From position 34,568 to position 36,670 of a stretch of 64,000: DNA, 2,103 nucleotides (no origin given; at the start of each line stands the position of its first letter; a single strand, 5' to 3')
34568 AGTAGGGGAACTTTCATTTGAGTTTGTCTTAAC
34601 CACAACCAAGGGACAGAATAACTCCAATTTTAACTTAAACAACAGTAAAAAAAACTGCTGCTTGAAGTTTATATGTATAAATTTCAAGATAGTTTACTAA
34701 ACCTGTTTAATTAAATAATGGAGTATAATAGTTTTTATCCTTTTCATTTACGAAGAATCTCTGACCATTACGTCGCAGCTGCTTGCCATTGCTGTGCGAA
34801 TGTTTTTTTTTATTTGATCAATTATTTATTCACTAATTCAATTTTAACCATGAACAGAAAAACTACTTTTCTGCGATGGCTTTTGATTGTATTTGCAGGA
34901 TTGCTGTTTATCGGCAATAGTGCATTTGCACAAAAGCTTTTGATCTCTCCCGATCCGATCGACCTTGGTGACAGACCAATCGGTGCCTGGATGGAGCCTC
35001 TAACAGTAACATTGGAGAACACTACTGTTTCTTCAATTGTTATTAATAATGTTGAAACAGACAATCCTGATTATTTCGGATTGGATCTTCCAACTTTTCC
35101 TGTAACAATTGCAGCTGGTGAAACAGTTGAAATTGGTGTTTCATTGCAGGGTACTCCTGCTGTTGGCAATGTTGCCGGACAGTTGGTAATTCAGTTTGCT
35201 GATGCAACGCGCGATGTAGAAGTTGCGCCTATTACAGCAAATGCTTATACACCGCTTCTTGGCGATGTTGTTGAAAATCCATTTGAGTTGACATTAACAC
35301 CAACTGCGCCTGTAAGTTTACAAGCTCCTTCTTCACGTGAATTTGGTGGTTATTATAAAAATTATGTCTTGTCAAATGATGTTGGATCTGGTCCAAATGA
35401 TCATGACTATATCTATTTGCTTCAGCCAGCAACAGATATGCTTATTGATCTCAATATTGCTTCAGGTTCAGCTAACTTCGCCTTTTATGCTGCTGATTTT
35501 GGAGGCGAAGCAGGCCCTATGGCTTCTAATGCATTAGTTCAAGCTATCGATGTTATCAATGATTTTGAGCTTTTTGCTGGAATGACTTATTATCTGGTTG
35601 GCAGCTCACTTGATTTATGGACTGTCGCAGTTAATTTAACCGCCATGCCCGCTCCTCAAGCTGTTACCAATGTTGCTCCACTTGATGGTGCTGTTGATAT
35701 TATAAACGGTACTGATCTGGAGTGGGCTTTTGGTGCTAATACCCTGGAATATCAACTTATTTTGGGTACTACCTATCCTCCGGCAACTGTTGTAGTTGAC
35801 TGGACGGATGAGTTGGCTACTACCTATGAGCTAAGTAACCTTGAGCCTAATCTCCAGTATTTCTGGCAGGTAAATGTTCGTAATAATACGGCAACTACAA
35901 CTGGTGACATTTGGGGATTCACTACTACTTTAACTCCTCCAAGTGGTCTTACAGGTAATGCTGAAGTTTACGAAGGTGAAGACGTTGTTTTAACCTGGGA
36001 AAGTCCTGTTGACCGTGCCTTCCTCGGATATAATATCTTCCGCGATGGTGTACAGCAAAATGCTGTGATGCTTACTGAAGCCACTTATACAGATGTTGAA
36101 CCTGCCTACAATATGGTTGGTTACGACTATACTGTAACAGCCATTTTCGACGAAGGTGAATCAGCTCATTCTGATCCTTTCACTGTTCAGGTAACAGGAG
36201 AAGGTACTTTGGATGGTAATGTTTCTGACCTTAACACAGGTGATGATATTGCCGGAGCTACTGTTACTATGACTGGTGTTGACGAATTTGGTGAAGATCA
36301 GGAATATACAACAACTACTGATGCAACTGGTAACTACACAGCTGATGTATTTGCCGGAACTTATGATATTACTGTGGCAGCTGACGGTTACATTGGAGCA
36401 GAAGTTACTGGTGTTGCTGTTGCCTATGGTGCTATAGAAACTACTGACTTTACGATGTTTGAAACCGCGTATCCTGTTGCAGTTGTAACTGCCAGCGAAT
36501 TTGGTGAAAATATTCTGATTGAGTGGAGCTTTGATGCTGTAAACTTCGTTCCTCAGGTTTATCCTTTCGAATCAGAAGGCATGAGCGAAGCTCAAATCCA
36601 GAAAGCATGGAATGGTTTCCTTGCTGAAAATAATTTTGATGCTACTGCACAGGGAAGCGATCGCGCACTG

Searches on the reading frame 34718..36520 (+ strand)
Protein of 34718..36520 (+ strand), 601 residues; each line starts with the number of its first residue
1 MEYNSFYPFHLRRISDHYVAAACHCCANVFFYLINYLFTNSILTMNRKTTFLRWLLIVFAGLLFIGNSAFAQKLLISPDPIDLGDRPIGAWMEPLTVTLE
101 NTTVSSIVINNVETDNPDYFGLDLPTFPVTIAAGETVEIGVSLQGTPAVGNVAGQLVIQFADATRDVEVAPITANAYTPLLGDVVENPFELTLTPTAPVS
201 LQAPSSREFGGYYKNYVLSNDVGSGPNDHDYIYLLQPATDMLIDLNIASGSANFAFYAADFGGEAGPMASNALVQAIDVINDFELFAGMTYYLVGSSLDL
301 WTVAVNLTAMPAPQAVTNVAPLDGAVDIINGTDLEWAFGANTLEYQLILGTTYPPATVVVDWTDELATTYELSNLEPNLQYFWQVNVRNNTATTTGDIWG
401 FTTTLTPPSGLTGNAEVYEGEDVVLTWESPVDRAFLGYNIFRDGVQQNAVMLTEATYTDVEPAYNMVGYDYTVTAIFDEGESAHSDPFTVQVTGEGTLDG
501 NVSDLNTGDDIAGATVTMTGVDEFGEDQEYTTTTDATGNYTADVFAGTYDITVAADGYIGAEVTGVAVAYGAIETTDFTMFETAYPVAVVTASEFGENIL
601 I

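Call 37: find_related_loci(query=window:34718-36520:+, collection=metagenome_contigs, flank=10000)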
Query window:34718-36520:+ (601 aa) in metagenome_contigs; peptide patterns used: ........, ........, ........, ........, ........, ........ (x = any residue, [..] = any of these).
79 stretches matched a pattern; 11 encode a relative of the query (tblastn E <= 1e-3); 10 distinct loci.
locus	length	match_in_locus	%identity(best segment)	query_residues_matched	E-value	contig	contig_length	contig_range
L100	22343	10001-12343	63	1-601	0e+0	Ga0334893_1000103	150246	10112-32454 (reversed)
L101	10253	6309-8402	67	29-601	0e+0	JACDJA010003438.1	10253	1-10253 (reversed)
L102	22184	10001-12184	68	1-601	0e+0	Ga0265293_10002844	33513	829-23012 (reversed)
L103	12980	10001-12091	61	34-601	0e+0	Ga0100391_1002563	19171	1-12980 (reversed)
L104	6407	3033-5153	53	73-601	4e-164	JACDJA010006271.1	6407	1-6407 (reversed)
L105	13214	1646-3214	43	81-598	1e-118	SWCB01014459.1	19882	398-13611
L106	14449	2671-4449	56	1-601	0e+0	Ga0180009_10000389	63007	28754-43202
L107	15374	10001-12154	77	45-601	1e-109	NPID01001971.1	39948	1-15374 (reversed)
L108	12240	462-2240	55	1-601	0e+0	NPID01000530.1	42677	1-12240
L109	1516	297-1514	41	81-490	4e-54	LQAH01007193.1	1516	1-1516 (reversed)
